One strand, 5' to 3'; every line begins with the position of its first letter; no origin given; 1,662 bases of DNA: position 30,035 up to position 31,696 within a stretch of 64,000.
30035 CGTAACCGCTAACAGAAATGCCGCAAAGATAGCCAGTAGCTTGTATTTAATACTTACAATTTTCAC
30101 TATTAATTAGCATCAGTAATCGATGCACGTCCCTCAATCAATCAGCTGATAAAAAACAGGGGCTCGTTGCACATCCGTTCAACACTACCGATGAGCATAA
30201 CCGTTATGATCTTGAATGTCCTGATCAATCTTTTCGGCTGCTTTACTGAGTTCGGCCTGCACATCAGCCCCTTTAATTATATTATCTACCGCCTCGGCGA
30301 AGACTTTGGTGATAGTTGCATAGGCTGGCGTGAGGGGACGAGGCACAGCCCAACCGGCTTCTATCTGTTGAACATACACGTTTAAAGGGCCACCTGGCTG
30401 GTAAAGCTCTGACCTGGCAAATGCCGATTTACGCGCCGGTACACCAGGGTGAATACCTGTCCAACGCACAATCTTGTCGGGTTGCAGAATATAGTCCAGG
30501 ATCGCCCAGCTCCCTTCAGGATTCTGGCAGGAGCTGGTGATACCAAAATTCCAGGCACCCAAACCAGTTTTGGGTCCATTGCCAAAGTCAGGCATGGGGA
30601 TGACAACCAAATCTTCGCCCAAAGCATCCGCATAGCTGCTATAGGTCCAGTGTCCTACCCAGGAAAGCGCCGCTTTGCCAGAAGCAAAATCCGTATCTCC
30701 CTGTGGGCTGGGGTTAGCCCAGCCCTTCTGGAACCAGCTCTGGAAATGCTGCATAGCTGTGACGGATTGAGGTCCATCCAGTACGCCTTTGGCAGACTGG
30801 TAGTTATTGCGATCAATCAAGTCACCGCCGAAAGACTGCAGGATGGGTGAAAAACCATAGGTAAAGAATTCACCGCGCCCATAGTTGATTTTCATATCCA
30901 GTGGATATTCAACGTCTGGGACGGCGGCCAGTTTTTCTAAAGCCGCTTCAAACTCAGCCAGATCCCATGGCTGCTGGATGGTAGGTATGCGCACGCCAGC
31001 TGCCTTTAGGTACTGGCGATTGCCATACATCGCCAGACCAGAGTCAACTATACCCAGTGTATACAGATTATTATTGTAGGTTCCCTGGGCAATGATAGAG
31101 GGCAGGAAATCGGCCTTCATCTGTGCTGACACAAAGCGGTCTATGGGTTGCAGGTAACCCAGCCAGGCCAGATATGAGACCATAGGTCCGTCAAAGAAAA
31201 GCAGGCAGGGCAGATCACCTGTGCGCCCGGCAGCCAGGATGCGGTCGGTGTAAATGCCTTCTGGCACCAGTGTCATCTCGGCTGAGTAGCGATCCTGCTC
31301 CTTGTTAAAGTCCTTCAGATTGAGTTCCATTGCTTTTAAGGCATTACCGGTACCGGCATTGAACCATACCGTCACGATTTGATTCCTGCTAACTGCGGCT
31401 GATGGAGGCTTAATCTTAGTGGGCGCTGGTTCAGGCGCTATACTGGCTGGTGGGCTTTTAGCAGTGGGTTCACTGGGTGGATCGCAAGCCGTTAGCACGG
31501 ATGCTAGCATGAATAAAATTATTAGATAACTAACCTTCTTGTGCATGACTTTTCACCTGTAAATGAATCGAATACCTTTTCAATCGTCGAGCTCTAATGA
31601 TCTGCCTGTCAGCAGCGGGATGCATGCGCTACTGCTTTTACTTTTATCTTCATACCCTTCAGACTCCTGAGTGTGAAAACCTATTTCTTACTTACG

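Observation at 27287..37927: Tandemly duplicated orphan solute-binding lipoprotein + hybrid histidine kinase pairs, downstream of a REC-GGDEF-EAL regulator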

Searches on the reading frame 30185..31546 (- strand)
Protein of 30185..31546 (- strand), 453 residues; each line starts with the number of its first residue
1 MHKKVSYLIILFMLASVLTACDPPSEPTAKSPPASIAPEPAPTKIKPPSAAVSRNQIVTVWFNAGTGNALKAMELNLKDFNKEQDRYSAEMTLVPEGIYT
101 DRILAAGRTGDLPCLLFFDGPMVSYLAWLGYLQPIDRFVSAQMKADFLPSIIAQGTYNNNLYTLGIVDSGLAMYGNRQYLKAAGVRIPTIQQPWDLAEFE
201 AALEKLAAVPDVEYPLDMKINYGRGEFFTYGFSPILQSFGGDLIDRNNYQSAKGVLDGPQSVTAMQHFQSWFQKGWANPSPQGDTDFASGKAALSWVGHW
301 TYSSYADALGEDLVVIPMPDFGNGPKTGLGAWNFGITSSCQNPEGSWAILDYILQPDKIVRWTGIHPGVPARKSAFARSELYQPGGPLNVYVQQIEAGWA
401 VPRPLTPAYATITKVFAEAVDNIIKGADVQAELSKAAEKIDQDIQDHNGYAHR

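Call 3: search_protein_families(library=pfam, proteins=[window:30185-31546:-], max_evalue=0.01)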
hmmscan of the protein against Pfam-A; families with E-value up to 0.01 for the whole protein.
window:30185-31546:- (453 aa): 2 families
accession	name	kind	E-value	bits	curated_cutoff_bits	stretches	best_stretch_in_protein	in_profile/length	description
PF13416.11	SBP_bac_8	-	5.7e-23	82.5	27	1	78-377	4-267/279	Bacterial extracellular solute-binding protein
PF01547.30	SBP_bac_1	-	2.7e-16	60.9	26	1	73-357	10-304/307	Bacterial extracellular solute-binding protein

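Call 4: search_protein_families(library=ncbifam, proteins=[window:30185-31546:-], max_evalue=0.01)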
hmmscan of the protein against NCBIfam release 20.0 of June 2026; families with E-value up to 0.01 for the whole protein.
window:30185-31546:- (453 aa): 0 families

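Call 10: find_homologous_proteins(query=window:30185-31546:-, max_evalue=1e-10)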
Query window:30185-31546:- (453 aa): 2120 proteins with E <= 1e-10 among 8000 candidates; the best 120 are listed.
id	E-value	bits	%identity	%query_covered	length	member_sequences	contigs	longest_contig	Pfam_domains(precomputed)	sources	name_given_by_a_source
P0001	0.0e+0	1021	97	100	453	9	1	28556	PF13416.12,PF01547.31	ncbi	-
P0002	3.7e-298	1007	96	100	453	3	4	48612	PF13416.12,PF01547.31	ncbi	-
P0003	1.5e-271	919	56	87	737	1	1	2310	PF13416.12,PF01547.31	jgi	jgi:multiple sugar transport system substrate-binding protein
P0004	8.2e-252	854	82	100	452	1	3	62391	PF13416.12,PF01547.31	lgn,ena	-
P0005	4.0e-247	839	80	100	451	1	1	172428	PF13416.12,PF01547.31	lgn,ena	-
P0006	5.5e-226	769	81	88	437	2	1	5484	PF13416.12,PF01547.31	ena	-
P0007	1.8e-225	767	86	83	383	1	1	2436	PF13416.12,PF01547.31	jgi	jgi:multiple sugar transport system substrate-binding protein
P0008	1.3e-222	758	76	93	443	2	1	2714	PF13416.12,PF01547.31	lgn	-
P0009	3.7e-221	753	73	97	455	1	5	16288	PF13416.12,PF01547.31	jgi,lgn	jgi:multiple sugar transport system substrate-binding protein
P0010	4.4e-220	750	73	97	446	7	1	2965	PF13416.12,PF01547.31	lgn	-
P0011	2.1e-219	747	74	97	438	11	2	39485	PF13416.12,PF01547.31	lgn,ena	-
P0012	5.8e-219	746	78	89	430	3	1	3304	PF13416.12,PF01547.31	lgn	-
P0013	5.4e-215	733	70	99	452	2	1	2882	PF13416.12,PF01547.31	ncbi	-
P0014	1.1e-209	715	75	89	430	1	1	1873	PF13416.12,PF01547.31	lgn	-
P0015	8.5e-209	712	71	92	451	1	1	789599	PF13416.12,PF01547.31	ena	-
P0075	4.2e-168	578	56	98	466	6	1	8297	PF13416.12,PF01547.31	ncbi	ncbi:MAG: extracellular solute-binding protein [Anaerolineae bacterium]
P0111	5.1e-157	542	58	91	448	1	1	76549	PF13416.12,PF01547.31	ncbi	ncbi:MAG: sugar ABC transporter substrate-binding protein [Candidatus Thiodiazotropha sp.]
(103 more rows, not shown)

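Call 11: search_solved_structures(query=window:30185-31546:-, max_evalue=0.01)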
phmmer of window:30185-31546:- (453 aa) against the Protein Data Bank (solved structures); distinct sequences matched with E-value up to 0.01: 41.
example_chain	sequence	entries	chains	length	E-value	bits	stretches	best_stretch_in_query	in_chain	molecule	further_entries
5ci5_A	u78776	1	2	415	1.1e-14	57.6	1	55-440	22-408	Extracellular solute-binding protein family 1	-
3k01_A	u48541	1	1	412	2.8e-14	56.2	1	53-359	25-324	Acarbose/maltose binding protein GacH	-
3jzj_A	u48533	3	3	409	3.6e-14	55.8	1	55-359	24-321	Acarbose/maltose binding protein GacH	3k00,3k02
9xf5_A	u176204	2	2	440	3.8e-14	55.8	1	90-448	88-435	ABC transporter substrate-binding protein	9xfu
7bvt_A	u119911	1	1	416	7.8e-12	48.1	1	58-437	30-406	Hypothetical sugar ABC-transporter sugar binding protein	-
7c6f_A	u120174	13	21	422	2.4e-10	43.2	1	87-402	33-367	Sugar ABC transporter, periplasmic sugar-binding protein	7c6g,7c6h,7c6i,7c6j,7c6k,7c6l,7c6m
4qrz_A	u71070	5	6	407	3.4e-10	42.7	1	78-440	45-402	ABC-TYPE SUGAR TRANSPORTER | ABC transporter, substrate binding protein (Sugar)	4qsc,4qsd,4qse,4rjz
7c6x_A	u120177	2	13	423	6.7e-10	41.8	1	87-402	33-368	Sugar ABC transporter, periplasmic sugar-binding protein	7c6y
7c6z_A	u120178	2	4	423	1.2e-09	40.9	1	87-402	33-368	Sugar ABC transporter, periplasmic sugar-binding protein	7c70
7c71_A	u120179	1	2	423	1.3e-09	40.8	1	87-402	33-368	Sugar ABC transporter, periplasmic sugar-binding protein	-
7c63_A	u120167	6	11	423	1.8e-09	40.3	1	87-402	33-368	Sugar ABC transporter, periplasmic sugar-binding protein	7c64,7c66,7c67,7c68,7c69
3uor_A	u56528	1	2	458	2.5e-09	39.9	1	74-429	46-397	ABC transporter sugar binding protein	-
6dtq_A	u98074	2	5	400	1.1e-07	34.5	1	63-420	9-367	maltose-binding protein MalE3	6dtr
7c16_A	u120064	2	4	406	1.1e-07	34.5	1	53-444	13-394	Sugar ABC transporter, periplasmic sugar-binding protein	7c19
7c0y_A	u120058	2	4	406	1.3e-07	34.2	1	53-444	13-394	Sugar ABC transporter, periplasmic sugar-binding protein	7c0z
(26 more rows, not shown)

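Call 13: find_encoding_contigs(protein=P0001, flank=10000, max_places=3)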
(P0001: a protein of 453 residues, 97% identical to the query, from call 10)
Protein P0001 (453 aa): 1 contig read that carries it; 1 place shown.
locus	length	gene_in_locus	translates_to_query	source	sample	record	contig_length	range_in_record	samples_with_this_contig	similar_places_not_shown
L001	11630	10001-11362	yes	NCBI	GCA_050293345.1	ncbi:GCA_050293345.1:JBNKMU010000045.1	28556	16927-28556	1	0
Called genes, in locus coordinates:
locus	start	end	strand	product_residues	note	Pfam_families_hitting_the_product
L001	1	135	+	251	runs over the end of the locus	PF18312:ScsC_N, PF13098:Thioredoxin_2, PF13462:Thioredoxin_4, PF01323:DSBA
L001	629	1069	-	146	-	PF13442:Cytochrome_CBB3 (faint)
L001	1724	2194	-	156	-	PF03358:FMN_red (weak)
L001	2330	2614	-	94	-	-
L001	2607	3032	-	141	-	PF04828:GFA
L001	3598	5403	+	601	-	PF00072:Response_reg, PF00990:GGDEF, PF00563:EAL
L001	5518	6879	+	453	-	PF01547:SBP_bac_1, PF13416:SBP_bac_8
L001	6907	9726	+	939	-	PF00672:HAMP (faint), PF00512:HisKA, PF02518:HATPase_c, PF23198:PDE8A_N (weak), PF00072:Response_reg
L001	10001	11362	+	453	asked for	PF01547:SBP_bac_1, PF13416:SBP_bac_8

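Call 14: find_encoding_contigs(protein=P0075, flank=8000, max_places=3)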
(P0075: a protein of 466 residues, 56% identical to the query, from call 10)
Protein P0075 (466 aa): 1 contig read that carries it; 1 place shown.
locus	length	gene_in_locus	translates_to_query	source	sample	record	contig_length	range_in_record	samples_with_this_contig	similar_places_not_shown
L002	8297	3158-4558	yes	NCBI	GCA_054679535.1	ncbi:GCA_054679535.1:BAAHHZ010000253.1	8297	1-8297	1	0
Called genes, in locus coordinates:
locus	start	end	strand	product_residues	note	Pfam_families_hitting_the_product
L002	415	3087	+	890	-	PF00989:PAS, PF08448:PAS_4, PF13426:PAS_9, PF00989:PAS, PF08448:PAS_4, PF13426:PAS_9, PF00989:PAS, PF08448:PAS_4, +9 more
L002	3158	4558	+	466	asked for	PF01547:SBP_bac_1, PF13416:SBP_bac_8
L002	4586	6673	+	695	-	PF00672:HAMP (weak), PF00512:HisKA, PF02518:HATPase_c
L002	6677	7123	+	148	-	PF00072:Response_reg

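Call 15: find_encoding_contigs(protein=P0111, flank=8000, max_places=3)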
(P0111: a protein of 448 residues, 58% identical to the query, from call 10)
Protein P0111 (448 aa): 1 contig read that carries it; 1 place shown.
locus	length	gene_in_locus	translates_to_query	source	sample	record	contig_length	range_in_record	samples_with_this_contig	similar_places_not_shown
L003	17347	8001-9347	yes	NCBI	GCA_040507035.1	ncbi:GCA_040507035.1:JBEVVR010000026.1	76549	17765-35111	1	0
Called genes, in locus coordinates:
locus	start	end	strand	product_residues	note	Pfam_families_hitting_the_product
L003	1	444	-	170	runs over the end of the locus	PF13650:Asp_protease_2, PF13975:gag-asp_proteas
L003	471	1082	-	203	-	PF05494:MlaC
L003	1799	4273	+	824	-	PF00072:Response_reg (weak), PF00989:PAS (weak), PF13426:PAS_9, PF00989:PAS, PF08447:PAS_3, PF13426:PAS_9, PF00990:GGDEF, PF00563:EAL, +2 more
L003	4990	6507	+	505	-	PF02264:LamB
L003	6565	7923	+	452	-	PF01547:SBP_bac_1, PF13416:SBP_bac_8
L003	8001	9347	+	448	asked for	PF01547:SBP_bac_1, PF13416:SBP_bac_8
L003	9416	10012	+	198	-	PF13416:SBP_bac_8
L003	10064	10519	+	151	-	-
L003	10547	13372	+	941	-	PF00672:HAMP, PF00512:HisKA, PF02518:HATPase_c, PF00072:Response_reg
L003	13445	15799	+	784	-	PF00072:Response_reg, PF23198:PDE8A_N (faint), PF08447:PAS_3, PF00512:HisKA, PF02518:HATPase_c, PF00072:Response_reg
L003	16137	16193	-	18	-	-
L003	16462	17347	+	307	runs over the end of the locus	PF00583:Acetyltransf_1 (weak), PF13673:Acetyltransf_10 (faint), PF13508:Acetyltransf_7 (faint)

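Call 18: find_related_loci(query=A1, collection=genome_contigs, flank=8000)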
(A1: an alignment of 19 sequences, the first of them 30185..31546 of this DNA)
Query A1 (453 aa) in genome_contigs; peptide patterns used: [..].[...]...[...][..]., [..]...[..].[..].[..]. (x = any residue, [..] = any of these).
122 stretches matched a pattern; 99 encode a relative of the query (tblastn E <= 1e-3); the best 80 are kept; 79 distinct loci.
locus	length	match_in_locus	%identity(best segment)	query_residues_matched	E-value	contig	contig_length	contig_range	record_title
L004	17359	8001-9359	96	1-453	0e+0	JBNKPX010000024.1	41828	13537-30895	MAG: Gammaproteobacteria bacterium isolate G1.bin.3.strict NODE_24_length_41828_cov_12.392062, whole genome shotgun sequ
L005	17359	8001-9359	93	1-453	0e+0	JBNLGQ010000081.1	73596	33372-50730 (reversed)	MAG: Gammaproteobacteria bacterium isolate C1.bin.13.orig k141_1225218, whole genome shotgun sequence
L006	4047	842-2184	84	1-450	0e+0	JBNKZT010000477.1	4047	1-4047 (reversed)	MAG: Candidatus Promineifilaceae bacterium isolate D1.bin.20.strict NODE_477_length_4047_cov_2.457179, whole genome shot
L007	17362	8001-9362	58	1-451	2e-177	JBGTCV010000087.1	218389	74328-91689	MAG: Candidatus Promineifilaceae bacterium isolate JTS-RE128 k141_7527832, whole genome shotgun sequence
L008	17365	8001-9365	57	7-450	7e-173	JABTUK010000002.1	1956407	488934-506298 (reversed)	MAG: Anaerolineales bacterium isolate H5_CFX5 seq002, whole genome shotgun sequence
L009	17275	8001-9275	58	23-450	7e-171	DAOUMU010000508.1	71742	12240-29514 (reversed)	MAG TPA_asm: Anaerolineae bacterium isolate W92_265 k127_112794, whole genome shotgun sequence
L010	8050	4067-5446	55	5-453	1e-169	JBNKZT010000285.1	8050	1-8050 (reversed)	MAG: Candidatus Promineifilaceae bacterium isolate D1.bin.20.strict NODE_285_length_8050_cov_4.112379, whole genome shot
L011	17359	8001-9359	55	1-450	3e-166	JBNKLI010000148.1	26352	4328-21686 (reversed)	MAG: Candidatus Thiodiazotropha sp. isolate H1H2.bin.19.orig k141_1530831, whole genome shotgun sequence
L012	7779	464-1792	56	1-450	7e-166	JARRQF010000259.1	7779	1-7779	MAG: Candidatus Thiodiazotropha sp. isolate Spart_195_MAG scaffold_4776, whole genome shotgun sequence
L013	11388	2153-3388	58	40-450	2e-162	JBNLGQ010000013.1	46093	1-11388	MAG: Gammaproteobacteria bacterium isolate C1.bin.13.orig k141_145835, whole genome shotgun sequence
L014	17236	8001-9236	58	41-450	2e-159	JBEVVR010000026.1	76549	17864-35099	MAG: Candidatus Thiodiazotropha sp. isolate CTENA7 L123 c_000000000026, whole genome shotgun sequence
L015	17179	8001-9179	60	58-450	2e-158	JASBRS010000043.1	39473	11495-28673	MAG: Deinococci bacterium isolate BWSM_114 k141_1096476, whole genome shotgun sequence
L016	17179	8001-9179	61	58-450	7e-158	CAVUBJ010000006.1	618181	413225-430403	MAG: uncultured Trueperaceae bacterium isolate MFD05684.bin.1.105 genome assembly, contig: contig_20971, whole genome sh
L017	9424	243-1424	59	58-450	2e-156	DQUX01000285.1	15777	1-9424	MAG TPA_asm: Anaerolineales bacterium isolate SZUA-1492 k95_65691, whole genome shotgun sequence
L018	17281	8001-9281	54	12-450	2e-155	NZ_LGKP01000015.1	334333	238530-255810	Herpetosiphon geysericola strain DSM 7119 contig_5, whole genome shotgun sequence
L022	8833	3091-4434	53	1-450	5e-151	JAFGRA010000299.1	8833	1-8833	MAG: Anaerolineales bacterium isolate Zod_Metabat.802 k87_9771010, whole genome shotgun sequence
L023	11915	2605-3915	52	5-450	1e-150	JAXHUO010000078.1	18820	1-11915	MAG: Chloroflexota bacterium isolate MAG53_tar_biofilm MAG53_78, whole genome shotgun sequence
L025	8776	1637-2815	56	58-450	1e-149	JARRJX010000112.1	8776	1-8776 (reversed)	MAG: Chloroflexota bacterium isolate Spart_031_MAG scaffold_14143, whole genome shotgun sequence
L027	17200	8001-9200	56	50-450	2e-148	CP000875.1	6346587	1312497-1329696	Herpetosiphon aurantiacus DSM 785, complete genome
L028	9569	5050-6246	54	54-450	8e-147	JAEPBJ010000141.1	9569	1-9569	MAG: Candidatus Thiodiazotropha taylori isolate MAGL082TRANS c_000000000146, whole genome shotgun sequence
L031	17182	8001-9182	54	58-450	8e-145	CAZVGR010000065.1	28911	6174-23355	MAG TPA_asm: uncultured Anaerolinea sp. isolate SRP304446_co1_50 genome assembly, contig: NODE_1090_length_28911_cov_20.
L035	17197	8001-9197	54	55-450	5e-141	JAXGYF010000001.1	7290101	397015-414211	MAG: Candidatus Vecturithrix sp. isolate AnMBR.bin507 bin507_1, whole genome shotgun sequence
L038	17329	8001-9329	49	1-450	2e-137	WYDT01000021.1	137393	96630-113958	MAG: Chloroflexi bacterium AL-N1 GFH23_1086666, whole genome shotgun sequence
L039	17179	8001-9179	53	58-450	1e-137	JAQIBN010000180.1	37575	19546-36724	MAG: Spirochaetia bacterium isolate GH26 k119_329486, whole genome shotgun sequence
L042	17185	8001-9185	52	58-450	3e-137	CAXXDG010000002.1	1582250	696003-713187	MAG: Desulfobulbaceae bacterium isolate 52a12dbd-381b-4cd8-bae8-7ed2e1e98fd8 genome assembly, contig: contig_2, whole ge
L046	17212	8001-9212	52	48-450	6e-138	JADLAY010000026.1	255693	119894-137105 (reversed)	MAG: Anaerolineae bacterium isolate SJ143 c_000000410287, whole genome shotgun sequence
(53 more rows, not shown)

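Call 22: search_protein_families(library=pfam, proteins=[L027:3908-6046:+, L027:6645-7541:+, L027:9266-10219:+, L027:10227-11117:+, L027:11416-13404:+, L027:13469-15691:+, L027:15652-16485:+, L016:9310-10239:+, L016:10239-11078:+, L016:3983-6400:+], max_evalue=0.00001)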
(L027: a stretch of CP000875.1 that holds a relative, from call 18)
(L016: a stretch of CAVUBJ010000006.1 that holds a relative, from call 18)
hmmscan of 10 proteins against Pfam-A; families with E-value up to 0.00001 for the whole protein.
L027:3908-6046:+ (712 aa): 2 families
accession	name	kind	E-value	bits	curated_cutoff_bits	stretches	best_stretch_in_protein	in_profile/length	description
PF11897.13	DUF3417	-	2.6e-38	131.3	25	1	13-122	1-109/109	Protein of unknown function (DUF3417)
PF00343.26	Phosphorylase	-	1.3e-22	80.3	27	1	272-618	219-579/713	Carbohydrate phosphorylase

L027:6645-7541:+ (298 aa): 0 families

L027:9266-10219:+ (317 aa): 1 family
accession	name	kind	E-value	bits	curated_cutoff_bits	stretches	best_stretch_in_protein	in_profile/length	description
PF00528.27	BPD_transp_1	-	1.1e-15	58.2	26.4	1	112-314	5-180/184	Binding-protein-dependent transport system inner membrane component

L027:10227-11117:+ (296 aa): 1 family
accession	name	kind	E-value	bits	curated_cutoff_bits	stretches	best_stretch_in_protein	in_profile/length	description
PF00528.27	BPD_transp_1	-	3.8e-17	63.1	26.4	1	105-289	3-182/184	Binding-protein-dependent transport system inner membrane component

L027:11416-13404:+ (662 aa): 1 family
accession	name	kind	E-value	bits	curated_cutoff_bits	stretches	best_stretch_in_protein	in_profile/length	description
PF00128.31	Alpha-amylase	-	2.7e-42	146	22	1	97-350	4-252/446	Alpha amylase, catalytic domain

L027:13469-15691:+ (740 aa): 0 families

L027:15652-16485:+ (277 aa): 2 families
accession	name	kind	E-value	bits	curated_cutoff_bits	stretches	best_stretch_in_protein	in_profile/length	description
PF00583.31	Acetyltransf_1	-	6.3e-09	36.6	20.7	1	178-245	28-100/116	Acetyltransferase (GNAT) family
PF13673.13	Acetyltransf_10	-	6.9e-06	26.5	23.6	0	179-263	27-108/128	Acetyltransferase (GNAT) domain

L016:9310-10239:+ (309 aa): 1 family
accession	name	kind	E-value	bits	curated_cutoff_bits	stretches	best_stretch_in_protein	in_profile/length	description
PF00528.27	BPD_transp_1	-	5.9e-17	62.4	26.4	1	101-304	4-180/184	Binding-protein-dependent transport system inner membrane component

L016:10239-11078:+ (279 aa): 1 family
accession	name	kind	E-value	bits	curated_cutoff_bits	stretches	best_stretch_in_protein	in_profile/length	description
PF00528.27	BPD_transp_1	-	1.2e-17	64.7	26.4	1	96-272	4-182/184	Binding-protein-dependent transport system inner membrane component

L016:3983-6400:+ (805 aa): 2 families
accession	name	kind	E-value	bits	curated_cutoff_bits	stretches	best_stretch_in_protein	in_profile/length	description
PF00171.27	Aldedh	-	2e-193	643.6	23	2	48-491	2-457/461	Aldehyde dehydrogenase family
PF07368.16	DUF1487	-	1.5e-07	31.6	23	0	408-462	116-171/215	Protein of unknown function (DUF1487)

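Call 51: search_protein_families(library=pfam, alignment_id=A3, max_evalue=0.00001)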
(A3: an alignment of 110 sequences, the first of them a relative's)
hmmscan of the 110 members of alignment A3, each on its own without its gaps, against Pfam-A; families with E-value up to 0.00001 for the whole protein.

A. member 1, L015:3479-6358:+ (959 aa): 3 families
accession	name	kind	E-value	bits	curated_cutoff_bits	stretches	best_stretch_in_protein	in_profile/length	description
PF00171.27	Aldedh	-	3.4e-192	639.5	23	2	197-644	1-457/461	Aldehyde dehydrogenase family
PF05893.19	LuxC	-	1.9e-08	34.1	21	0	306-476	80-255/401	Acyl-CoA reductase (LuxC)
PF07368.16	DUF1487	-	6e-07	29.6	23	0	561-615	116-171/215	Protein of unknown function (DUF1487)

B. families by the number of members that match (of 110 scanned): 113 families (the first 25 are shown)
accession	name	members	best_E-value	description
PF13377.12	Peripla_BP_3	16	2.3e-38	Periplasmic binding protein-like domain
PF13407.12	Peripla_BP_4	16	7.5e-22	Periplasmic binding protein domain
PF00532.27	Peripla_BP_1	15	5.1e-43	Periplasmic binding proteins and sugar binding domain of LacI family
PF00356.27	LacI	14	1.4e-20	Bacterial regulatory proteins, lacI family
PF00251.26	Glyco_hydro_32N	9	1.2e-90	Glycosyl hydrolases family 32 N-terminal domain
PF04616.20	Glyco_hydro_43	5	5.4e-11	Glycosyl hydrolases family 43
PF00534.26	Glycos_transf_1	4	2.5e-24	Glycosyl transferases group 1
PF13692.12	Glyco_trans_1_4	4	2.7e-16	Glycosyl transferases group 1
PF13439.12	Glyco_transf_4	4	8e-11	Glycosyltransferase Family 4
PF00294.29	PfkB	3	4.3e-59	pfkB family carbohydrate kinase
PF00128.31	Alpha-amylase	3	2.7e-42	Alpha amylase, catalytic domain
PF08240.17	ADH_N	3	2.4e-28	Alcohol dehydrogenase GroES-like domain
PF00107.32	ADH_zinc_N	3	1.1e-25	Zinc-binding dehydrogenase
PF08244.19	Glyco_hydro_32C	3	1.2e-22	Glycosyl hydrolases family 32 C terminal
PF13579.12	Glyco_trans_4_4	3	5e-13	Glycosyl transferase 4-like domain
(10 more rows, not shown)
